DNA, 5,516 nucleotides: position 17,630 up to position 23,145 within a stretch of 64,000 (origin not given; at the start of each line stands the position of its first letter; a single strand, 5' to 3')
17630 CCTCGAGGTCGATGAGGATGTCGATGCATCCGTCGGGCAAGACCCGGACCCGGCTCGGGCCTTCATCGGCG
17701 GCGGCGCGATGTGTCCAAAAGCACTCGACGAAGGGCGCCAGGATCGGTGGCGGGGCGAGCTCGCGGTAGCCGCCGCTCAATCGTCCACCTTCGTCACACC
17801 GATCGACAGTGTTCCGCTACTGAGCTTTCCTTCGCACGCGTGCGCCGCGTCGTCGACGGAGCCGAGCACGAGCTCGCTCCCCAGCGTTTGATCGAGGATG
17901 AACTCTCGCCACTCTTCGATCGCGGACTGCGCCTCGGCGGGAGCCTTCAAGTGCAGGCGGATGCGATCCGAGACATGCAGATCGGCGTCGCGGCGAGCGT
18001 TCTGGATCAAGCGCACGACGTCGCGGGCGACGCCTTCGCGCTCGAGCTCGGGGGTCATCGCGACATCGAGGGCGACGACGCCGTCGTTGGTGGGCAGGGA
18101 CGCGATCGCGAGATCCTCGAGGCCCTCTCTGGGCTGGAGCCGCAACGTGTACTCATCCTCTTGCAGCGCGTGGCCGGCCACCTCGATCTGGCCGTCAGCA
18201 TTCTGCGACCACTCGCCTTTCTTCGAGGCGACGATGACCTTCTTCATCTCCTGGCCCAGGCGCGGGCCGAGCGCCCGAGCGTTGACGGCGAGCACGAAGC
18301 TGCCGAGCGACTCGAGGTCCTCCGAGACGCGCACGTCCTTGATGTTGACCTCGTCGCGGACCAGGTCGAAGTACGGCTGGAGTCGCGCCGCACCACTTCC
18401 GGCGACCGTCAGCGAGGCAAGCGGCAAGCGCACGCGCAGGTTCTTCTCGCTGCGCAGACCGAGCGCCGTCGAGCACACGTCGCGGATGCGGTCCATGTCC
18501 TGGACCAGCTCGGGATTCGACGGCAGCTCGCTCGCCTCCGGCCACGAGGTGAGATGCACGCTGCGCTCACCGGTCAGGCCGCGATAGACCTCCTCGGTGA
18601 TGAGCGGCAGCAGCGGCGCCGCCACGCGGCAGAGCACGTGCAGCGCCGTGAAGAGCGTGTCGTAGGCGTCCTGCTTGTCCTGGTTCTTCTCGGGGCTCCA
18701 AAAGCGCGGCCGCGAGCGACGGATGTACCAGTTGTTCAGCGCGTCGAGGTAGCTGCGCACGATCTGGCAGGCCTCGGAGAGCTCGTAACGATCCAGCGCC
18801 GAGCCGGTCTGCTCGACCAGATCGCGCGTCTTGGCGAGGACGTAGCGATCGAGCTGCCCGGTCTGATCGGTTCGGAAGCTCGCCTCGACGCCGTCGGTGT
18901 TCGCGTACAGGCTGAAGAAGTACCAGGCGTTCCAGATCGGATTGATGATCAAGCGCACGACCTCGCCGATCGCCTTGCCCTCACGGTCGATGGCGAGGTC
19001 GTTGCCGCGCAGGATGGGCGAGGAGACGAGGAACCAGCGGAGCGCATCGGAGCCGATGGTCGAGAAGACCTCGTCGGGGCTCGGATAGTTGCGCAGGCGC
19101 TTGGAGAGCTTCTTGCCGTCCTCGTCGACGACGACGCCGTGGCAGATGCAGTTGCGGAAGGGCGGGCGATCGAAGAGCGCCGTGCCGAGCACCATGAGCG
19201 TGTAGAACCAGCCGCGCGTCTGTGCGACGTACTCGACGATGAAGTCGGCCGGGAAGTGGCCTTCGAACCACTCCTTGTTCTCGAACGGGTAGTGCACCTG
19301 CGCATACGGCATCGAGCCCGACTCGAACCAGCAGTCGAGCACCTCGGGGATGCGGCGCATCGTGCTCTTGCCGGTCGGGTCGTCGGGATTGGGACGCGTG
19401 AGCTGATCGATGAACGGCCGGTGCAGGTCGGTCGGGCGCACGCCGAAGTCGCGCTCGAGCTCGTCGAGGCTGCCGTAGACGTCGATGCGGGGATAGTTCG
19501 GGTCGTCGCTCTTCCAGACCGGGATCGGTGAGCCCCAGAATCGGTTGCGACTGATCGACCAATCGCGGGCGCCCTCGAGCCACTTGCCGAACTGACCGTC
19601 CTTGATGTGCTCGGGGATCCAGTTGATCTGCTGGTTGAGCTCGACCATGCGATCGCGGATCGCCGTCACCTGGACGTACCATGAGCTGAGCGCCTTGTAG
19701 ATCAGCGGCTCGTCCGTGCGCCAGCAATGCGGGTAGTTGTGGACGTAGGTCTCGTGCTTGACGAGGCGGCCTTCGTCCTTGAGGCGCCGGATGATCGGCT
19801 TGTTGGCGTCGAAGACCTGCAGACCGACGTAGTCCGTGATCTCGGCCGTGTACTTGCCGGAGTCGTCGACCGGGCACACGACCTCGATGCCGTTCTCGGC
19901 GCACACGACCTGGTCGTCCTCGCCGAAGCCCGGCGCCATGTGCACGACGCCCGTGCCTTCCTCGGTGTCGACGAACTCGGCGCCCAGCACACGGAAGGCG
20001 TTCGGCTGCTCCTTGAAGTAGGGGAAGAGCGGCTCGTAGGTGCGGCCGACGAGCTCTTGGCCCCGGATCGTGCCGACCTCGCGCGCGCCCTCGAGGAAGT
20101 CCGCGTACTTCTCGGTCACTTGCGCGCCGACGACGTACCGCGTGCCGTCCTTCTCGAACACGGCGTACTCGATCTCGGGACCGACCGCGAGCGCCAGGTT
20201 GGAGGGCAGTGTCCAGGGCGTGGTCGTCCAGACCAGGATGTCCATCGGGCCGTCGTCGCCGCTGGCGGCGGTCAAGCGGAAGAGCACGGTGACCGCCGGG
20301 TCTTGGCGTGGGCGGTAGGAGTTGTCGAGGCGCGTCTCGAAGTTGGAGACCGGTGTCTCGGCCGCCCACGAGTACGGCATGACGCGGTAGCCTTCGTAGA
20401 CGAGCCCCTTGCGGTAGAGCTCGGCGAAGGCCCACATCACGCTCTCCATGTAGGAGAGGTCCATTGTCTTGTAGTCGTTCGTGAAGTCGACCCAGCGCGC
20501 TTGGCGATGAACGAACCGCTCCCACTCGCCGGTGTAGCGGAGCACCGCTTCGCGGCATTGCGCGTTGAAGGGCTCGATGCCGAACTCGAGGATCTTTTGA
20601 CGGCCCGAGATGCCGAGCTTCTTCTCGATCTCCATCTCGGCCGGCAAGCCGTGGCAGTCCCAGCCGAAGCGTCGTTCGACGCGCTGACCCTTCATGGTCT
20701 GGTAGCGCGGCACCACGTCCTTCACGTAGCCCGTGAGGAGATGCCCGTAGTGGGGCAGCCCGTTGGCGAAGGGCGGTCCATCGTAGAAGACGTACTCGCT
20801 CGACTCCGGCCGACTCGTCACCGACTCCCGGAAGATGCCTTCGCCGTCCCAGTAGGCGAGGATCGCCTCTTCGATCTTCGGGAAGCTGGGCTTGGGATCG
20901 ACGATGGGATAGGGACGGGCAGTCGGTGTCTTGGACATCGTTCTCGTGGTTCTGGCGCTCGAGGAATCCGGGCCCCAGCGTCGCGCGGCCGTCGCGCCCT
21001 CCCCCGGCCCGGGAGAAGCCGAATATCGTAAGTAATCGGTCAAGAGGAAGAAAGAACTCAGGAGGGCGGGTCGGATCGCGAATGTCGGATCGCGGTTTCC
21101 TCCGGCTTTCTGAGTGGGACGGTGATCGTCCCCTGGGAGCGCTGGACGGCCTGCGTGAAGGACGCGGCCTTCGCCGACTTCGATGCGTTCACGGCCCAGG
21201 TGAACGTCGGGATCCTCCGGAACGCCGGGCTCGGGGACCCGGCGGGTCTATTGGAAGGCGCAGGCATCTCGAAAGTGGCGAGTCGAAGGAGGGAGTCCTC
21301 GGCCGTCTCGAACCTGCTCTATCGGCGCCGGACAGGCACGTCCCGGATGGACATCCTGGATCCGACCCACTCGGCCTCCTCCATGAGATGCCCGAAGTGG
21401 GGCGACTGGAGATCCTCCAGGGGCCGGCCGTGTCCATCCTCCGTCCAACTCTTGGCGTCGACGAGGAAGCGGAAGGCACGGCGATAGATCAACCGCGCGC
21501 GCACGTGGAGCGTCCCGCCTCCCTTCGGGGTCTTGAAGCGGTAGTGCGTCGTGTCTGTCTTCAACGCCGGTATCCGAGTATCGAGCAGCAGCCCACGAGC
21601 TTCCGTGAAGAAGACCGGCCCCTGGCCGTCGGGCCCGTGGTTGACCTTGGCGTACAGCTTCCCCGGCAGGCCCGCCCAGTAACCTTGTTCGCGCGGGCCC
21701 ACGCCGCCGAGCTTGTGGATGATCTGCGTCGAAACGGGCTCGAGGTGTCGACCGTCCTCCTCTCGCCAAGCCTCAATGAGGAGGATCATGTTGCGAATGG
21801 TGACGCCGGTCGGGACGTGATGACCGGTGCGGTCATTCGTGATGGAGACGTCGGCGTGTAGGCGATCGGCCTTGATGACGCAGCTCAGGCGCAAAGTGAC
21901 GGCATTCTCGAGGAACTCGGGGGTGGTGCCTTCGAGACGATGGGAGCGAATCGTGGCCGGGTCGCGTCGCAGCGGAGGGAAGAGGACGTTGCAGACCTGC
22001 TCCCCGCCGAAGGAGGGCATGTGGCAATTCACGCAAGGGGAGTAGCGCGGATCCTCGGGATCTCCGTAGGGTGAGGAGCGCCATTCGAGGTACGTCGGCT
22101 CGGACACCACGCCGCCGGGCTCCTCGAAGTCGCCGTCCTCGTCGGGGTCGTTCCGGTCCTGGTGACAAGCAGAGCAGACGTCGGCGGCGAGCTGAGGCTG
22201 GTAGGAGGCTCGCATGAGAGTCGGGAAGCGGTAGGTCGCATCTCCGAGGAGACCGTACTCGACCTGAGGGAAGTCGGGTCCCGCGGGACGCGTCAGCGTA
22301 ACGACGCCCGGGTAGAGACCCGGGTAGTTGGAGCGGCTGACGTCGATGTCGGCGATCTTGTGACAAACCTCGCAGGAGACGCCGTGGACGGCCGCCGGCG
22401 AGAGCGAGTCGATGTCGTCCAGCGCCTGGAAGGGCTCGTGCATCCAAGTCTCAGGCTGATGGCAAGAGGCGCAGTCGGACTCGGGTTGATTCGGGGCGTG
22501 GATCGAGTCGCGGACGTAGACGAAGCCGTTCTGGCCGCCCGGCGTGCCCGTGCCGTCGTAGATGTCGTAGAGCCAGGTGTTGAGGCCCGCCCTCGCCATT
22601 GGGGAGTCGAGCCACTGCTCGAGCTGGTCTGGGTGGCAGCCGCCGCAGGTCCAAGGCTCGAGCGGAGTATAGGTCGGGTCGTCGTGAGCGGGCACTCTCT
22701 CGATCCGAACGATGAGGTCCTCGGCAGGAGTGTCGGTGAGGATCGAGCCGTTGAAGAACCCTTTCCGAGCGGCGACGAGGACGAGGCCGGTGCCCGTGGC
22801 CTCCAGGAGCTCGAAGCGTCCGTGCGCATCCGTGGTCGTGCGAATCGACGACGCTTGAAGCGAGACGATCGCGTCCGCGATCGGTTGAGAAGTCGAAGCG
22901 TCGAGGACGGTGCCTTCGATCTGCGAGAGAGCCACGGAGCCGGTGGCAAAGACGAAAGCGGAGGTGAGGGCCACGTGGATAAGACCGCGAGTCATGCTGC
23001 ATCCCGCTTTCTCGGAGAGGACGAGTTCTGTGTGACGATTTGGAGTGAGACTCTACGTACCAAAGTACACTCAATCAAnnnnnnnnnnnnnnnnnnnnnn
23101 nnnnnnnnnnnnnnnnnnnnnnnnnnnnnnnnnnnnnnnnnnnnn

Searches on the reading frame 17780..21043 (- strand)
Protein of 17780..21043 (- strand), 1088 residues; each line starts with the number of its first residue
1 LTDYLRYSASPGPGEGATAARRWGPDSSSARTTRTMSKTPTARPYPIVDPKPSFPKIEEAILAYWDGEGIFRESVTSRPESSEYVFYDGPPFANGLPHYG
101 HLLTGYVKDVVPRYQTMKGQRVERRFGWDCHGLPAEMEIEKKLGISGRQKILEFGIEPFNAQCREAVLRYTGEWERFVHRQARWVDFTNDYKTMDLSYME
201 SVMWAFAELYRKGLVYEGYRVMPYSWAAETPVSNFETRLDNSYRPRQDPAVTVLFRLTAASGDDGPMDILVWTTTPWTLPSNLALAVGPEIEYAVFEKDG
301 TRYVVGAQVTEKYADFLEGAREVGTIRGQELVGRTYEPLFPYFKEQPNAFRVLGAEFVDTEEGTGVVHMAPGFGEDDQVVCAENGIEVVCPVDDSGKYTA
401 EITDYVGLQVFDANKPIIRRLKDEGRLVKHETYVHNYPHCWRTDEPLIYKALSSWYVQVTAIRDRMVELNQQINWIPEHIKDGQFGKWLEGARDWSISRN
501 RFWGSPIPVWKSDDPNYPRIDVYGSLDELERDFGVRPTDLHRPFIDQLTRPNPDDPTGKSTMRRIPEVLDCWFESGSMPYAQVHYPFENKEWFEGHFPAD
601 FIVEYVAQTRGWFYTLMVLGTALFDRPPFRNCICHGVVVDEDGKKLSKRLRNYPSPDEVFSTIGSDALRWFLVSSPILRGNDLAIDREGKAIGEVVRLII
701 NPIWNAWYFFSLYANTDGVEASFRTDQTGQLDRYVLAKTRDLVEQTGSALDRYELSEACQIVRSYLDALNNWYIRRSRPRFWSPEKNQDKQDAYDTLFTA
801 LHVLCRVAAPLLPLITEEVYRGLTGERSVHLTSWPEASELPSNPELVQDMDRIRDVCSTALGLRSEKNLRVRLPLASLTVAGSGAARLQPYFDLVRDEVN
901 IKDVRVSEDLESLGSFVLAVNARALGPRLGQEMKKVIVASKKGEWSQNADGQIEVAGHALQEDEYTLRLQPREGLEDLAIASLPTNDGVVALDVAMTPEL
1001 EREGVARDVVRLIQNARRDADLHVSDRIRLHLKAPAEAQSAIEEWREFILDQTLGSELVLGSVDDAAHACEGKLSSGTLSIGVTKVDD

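Call 75: search_protein_families(library=pfam, proteins=[window:17780-21043:-], max_evalue=0.001)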
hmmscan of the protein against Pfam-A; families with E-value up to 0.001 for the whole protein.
window:17780-21043:- (1088 aa): 4 families
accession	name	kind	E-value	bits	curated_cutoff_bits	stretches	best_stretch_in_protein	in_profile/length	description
PF00133.28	tRNA-synt_1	-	3e-132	441.7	22.7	1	61-679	2-409/414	tRNA synthetases class I (I, L, M and V)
PF19302.4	DUF5915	-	5.2e-30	104.9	27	1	893-1083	2-192/195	Domain of unknown function (DUF5915)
PF08264.19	Anticodon_1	-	2e-28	99.6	25.1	1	732-875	1-144/148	Anticodon-binding domain of tRNA ligase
PF09334.17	tRNA-synt_1g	-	2.6e-12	46.6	20.1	1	91-146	8-62/391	tRNA synthetases class I (M)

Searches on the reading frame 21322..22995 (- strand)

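Call 34: search_protein_families(library=pfam, proteins=[window:21322-22995:-], max_evalue=0.001)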
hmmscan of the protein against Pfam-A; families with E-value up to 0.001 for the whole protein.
window:21322-22995:- (558 aa): 4 families
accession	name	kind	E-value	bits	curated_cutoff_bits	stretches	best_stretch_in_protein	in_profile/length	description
PF13620.12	CarboxypepD_reg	-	4.2e-07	30.7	32.3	1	25-79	1-58/82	Carboxypeptidase regulatory-like domain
PF13435.11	Cytochrome_C554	-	9.8e-07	30.1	20.8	0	171-212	47-83/84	Cytochrome c554 and c-prime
PF13715.12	CarbopepD_reg_2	-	1.2e-06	28.9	32.2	1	26-66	1-41/88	CarboxypepD_reg-like domain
PF22113.1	Mtrc-MtrF_II-IV_dom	-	1.9e-05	24.7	30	0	205-326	81-164/176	Outer membrane cytochrome MtrC/MtrF-like, domains II/IV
